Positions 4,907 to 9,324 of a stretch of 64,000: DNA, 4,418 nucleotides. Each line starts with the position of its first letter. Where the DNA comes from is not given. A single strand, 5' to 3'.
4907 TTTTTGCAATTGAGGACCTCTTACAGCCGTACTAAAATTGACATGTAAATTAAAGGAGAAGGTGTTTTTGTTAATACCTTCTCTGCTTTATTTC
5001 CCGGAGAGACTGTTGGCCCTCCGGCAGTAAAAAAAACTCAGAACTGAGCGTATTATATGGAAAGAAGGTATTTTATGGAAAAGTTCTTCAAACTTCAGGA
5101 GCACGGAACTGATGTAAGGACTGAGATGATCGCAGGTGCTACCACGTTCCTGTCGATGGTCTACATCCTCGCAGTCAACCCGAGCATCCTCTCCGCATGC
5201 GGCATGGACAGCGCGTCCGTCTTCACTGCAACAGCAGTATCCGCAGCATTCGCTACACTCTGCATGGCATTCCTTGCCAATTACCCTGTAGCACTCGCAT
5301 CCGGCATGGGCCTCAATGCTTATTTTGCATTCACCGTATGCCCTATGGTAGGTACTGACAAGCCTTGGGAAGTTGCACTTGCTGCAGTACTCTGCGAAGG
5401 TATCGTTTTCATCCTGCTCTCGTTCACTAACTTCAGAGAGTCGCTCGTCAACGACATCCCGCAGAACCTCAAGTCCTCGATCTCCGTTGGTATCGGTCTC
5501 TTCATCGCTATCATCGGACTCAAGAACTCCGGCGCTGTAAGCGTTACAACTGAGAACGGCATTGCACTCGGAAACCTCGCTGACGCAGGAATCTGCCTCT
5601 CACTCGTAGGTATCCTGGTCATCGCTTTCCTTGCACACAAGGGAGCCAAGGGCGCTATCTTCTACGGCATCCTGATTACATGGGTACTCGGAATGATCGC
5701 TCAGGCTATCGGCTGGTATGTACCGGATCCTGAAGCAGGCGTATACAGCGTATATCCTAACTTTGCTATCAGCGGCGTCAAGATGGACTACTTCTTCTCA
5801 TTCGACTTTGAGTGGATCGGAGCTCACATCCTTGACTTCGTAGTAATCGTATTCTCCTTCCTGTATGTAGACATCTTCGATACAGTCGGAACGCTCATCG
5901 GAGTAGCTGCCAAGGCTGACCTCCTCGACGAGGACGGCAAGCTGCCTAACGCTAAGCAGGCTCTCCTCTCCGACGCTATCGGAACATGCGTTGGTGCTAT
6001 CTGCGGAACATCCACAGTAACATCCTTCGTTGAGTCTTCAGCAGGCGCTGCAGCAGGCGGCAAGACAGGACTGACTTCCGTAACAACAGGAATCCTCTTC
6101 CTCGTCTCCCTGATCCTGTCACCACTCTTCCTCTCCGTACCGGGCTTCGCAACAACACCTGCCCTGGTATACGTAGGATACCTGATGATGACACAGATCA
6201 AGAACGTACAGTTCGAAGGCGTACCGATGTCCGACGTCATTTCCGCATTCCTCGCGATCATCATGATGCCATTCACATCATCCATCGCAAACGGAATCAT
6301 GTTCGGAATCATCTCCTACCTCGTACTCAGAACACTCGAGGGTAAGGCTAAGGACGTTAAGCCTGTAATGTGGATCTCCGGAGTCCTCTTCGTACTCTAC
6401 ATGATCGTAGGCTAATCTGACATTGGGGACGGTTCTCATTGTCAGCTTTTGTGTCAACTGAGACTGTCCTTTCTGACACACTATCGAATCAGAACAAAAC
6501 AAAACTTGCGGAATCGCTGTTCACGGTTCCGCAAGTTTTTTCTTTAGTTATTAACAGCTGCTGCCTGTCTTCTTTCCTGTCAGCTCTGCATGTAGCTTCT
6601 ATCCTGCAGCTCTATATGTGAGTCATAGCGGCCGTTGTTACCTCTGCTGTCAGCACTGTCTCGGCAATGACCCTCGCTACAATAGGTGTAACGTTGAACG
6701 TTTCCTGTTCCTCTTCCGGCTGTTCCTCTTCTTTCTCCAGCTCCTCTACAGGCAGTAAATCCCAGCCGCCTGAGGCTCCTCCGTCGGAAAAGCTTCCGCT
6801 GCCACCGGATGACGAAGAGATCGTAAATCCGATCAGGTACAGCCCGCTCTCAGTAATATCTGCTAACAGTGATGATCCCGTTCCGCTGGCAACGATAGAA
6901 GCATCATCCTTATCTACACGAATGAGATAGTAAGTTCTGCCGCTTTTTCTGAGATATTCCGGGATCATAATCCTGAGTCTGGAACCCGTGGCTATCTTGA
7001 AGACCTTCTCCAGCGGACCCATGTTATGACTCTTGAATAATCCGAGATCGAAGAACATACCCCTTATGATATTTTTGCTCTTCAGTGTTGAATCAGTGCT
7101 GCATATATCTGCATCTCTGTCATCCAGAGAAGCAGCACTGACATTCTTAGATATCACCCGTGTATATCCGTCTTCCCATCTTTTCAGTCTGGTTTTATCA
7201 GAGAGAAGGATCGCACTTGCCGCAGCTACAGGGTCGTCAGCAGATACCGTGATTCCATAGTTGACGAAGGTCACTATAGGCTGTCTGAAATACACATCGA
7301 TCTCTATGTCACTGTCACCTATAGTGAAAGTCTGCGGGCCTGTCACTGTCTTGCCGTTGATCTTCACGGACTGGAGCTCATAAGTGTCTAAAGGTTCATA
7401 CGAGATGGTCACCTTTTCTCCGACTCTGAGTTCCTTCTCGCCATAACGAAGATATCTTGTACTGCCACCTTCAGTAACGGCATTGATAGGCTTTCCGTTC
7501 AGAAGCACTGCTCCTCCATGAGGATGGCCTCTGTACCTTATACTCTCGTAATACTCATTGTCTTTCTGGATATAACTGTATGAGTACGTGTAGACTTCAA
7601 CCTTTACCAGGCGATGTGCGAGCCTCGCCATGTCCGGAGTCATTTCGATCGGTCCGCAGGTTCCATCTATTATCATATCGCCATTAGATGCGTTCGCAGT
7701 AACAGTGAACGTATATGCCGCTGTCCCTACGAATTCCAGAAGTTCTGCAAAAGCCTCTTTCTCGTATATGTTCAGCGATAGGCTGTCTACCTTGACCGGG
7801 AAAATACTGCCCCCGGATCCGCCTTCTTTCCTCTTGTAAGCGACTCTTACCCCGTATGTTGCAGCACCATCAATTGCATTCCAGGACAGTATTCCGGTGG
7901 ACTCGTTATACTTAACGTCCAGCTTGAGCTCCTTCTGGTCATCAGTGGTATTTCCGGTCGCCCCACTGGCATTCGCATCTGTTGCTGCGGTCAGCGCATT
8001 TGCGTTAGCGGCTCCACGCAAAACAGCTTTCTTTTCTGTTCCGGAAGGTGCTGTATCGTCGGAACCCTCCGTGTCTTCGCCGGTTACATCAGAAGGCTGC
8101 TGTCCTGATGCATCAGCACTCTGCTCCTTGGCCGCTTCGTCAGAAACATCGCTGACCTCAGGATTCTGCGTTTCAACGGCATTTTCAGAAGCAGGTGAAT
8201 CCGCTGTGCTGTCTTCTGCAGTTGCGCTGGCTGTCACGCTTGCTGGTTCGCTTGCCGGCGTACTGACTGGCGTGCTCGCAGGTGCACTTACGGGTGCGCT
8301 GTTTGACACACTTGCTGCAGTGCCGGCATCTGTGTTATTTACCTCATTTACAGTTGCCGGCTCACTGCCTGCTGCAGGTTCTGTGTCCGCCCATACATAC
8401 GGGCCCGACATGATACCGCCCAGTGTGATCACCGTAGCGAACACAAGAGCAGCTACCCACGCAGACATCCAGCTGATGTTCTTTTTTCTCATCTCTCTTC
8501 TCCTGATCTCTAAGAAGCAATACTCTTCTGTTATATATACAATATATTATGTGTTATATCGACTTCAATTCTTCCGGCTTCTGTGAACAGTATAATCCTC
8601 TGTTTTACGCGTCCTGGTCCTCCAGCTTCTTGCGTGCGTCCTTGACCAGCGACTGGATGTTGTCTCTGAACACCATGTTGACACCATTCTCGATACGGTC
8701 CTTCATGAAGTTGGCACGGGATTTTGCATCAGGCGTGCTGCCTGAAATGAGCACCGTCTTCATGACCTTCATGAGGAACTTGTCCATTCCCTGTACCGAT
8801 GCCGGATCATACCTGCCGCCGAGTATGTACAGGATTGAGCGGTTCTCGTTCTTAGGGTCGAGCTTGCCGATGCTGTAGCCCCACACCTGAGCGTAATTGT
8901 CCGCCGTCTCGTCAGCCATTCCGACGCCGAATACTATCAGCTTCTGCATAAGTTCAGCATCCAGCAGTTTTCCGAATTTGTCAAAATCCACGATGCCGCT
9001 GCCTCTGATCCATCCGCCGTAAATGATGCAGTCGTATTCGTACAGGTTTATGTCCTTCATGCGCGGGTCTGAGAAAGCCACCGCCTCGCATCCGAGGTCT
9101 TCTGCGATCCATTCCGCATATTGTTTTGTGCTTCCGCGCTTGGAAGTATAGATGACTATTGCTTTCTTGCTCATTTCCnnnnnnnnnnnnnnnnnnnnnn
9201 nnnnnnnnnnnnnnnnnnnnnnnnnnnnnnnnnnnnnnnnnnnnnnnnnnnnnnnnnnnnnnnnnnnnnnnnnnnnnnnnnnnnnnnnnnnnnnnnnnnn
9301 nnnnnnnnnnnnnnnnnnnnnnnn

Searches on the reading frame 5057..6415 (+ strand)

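Call 38: search_protein_families(library=pfam, proteins=[window:5057-6415:+], max_evalue=0.00001)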
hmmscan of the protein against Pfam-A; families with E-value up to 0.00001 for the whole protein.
window:5057-6415:+ (452 aa): 1 family
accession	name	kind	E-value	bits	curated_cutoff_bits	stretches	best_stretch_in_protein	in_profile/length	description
PF00860.26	Xan_ur_permease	-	1.7e-36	126.2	27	1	22-414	2-387/389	Permease family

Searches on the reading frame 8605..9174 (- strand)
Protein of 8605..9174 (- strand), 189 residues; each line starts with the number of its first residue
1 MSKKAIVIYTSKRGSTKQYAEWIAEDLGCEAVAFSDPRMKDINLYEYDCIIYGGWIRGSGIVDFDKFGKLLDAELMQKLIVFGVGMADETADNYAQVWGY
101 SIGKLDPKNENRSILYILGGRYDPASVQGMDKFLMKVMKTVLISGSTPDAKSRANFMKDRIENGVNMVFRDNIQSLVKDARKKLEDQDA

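Call 38: search_protein_families(library=pfam, proteins=[window:8605-9174:-], max_evalue=0.00001)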
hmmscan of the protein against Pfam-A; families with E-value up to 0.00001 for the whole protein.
window:8605-9174:- (189 aa): 1 family
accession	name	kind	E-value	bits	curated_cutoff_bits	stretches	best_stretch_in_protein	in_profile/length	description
PF12724.12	Flavodoxin_5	-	5.9e-15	56.3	27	1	6-140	1-136/145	Flavodoxin domain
